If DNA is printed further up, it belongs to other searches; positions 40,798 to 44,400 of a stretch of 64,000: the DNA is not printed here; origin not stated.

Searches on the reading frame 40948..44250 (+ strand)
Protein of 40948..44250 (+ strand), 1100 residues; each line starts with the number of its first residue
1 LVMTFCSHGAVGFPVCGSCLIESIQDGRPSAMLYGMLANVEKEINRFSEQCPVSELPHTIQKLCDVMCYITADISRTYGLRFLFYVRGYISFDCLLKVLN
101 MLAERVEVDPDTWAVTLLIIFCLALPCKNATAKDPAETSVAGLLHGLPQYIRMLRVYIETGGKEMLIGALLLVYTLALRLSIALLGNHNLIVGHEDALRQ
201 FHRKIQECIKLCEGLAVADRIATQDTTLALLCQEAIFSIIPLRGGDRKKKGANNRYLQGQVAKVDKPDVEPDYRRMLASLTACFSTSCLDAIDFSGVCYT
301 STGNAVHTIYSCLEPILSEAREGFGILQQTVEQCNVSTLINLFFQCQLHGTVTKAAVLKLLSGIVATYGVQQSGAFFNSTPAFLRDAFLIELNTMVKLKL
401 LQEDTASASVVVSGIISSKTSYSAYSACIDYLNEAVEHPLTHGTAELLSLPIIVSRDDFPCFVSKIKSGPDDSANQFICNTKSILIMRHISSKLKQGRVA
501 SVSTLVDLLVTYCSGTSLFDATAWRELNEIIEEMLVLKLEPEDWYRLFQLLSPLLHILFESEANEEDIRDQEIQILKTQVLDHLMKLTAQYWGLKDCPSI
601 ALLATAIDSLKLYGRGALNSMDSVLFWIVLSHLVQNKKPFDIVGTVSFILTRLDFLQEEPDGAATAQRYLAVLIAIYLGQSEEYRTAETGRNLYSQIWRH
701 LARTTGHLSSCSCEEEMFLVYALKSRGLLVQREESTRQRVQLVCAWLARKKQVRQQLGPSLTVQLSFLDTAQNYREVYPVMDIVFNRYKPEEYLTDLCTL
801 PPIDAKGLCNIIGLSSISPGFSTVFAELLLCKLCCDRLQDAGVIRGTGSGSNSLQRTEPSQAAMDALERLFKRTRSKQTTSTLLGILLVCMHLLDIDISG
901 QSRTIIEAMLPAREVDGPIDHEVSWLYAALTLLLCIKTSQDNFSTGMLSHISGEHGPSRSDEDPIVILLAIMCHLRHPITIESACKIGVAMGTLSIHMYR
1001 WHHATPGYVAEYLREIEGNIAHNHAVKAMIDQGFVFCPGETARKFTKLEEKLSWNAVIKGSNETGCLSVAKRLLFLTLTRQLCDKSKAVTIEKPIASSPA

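Call 46: search_protein_families(library=pfam, proteins=[window:40948-44250:+], max_evalue=0.001)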
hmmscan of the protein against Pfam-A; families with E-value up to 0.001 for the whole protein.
window:40948-44250:+ (1100 aa): 0 families

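Call 51: find_homologous_proteins(query=window:40948-44250:+, max_evalue=1e-20)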
Query window:40948-44250:+ (1100 aa): 5 proteins with E <= 1e-20 among 8000 candidates.
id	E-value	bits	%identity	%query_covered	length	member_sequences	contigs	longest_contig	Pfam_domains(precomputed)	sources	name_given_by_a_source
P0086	0.0e+0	2402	99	97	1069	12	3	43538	-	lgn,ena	-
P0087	0.0e+0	2062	83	99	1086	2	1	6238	-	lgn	-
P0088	0.0e+0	1650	65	100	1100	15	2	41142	-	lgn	-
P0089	0.0e+0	1554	63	99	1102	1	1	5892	-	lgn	-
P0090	0.0e+0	1461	59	100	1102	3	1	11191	-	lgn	-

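Call 52: find_encoding_contigs(protein=P0088, flank=10000, max_places=2)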
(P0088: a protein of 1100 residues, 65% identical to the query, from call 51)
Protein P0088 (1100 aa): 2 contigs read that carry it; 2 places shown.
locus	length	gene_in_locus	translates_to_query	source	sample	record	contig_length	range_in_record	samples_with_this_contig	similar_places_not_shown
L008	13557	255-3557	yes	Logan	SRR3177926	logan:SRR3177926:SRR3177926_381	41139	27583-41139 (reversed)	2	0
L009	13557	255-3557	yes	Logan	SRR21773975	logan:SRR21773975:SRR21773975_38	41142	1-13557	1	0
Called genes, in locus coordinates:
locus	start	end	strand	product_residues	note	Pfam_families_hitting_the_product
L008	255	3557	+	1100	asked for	-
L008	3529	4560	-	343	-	-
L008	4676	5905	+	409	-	PF24681:Kelch_KLHDC2_KLHL20_DRC7, PF13415:Beta-prop_FBX42, PF13854:Kelch_HCF (faint), PF24981:Beta-prop_ATRN-LZTR1, PF13418:Beta-prop_TYW4 (faint), PF13415:Beta-prop_FBX42, PF24681:Kelch_KLHDC2_KLHL20_DRC7, PF01344:Kelch_1, +1 more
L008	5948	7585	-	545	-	PF04851:ResIII (faint), PF00270:DEAD, PF00271:Helicase_C, PF13959:CTE_SPB4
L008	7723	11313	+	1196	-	-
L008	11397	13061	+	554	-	PF07714:PK_Tyr_Ser-Thr, PF00069:Pkinase, PF13606:Ank_3 (faint), PF00023:Ank (faint), PF13857:Ank_5 (faint), PF12796:Ank_2, PF13637:Ank_4 (weak), PF12796:Ank_2 (weak)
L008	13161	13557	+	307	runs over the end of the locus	-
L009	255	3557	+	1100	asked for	-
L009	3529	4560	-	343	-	-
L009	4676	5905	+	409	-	PF24681:Kelch_KLHDC2_KLHL20_DRC7, PF13415:Beta-prop_FBX42, PF13854:Kelch_HCF (faint), PF24981:Beta-prop_ATRN-LZTR1, PF13418:Beta-prop_TYW4 (faint), PF13415:Beta-prop_FBX42, PF24681:Kelch_KLHDC2_KLHL20_DRC7, PF01344:Kelch_1, +1 more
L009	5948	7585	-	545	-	PF04851:ResIII (faint), PF00270:DEAD, PF00271:Helicase_C, PF13959:CTE_SPB4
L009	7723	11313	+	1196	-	-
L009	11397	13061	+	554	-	PF07714:PK_Tyr_Ser-Thr, PF00069:Pkinase, PF13606:Ank_3 (faint), PF00023:Ank (faint), PF13857:Ank_5 (faint), PF12796:Ank_2, PF13637:Ank_4 (weak), PF12796:Ank_2 (weak)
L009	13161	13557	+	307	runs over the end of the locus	-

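Call 53: find_encoding_contigs(protein=P0086, flank=10000, max_places=3)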
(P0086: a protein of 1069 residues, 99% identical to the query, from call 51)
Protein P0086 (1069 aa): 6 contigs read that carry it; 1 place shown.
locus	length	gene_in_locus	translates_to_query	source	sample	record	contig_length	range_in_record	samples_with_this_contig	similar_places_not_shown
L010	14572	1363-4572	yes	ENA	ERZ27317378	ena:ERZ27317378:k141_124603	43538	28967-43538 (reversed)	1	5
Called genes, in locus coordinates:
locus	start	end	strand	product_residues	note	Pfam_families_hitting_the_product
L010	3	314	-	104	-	?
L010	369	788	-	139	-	-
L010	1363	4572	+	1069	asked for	-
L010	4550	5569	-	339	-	-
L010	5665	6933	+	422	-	PF07646:Kelch_2 (faint), PF13415:Beta-prop_FBX42 (weak), PF24681:Kelch_KLHDC2_KLHL20_DRC7, PF24981:Beta-prop_ATRN-LZTR1, PF13415:Beta-prop_FBX42, PF24681:Kelch_KLHDC2_KLHL20_DRC7, PF25210:Kelch_FKB95 (weak), PF01344:Kelch_1, +2 more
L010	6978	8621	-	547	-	PF00270:DEAD, PF00271:Helicase_C, PF13959:CTE_SPB4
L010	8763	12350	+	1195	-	-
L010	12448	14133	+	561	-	PF00069:Pkinase, PF07714:PK_Tyr_Ser-Thr, PF00023:Ank (faint), PF13606:Ank_3 (faint), PF13637:Ank_4 (faint), PF13857:Ank_5 (faint), PF12796:Ank_2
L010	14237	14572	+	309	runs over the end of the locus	-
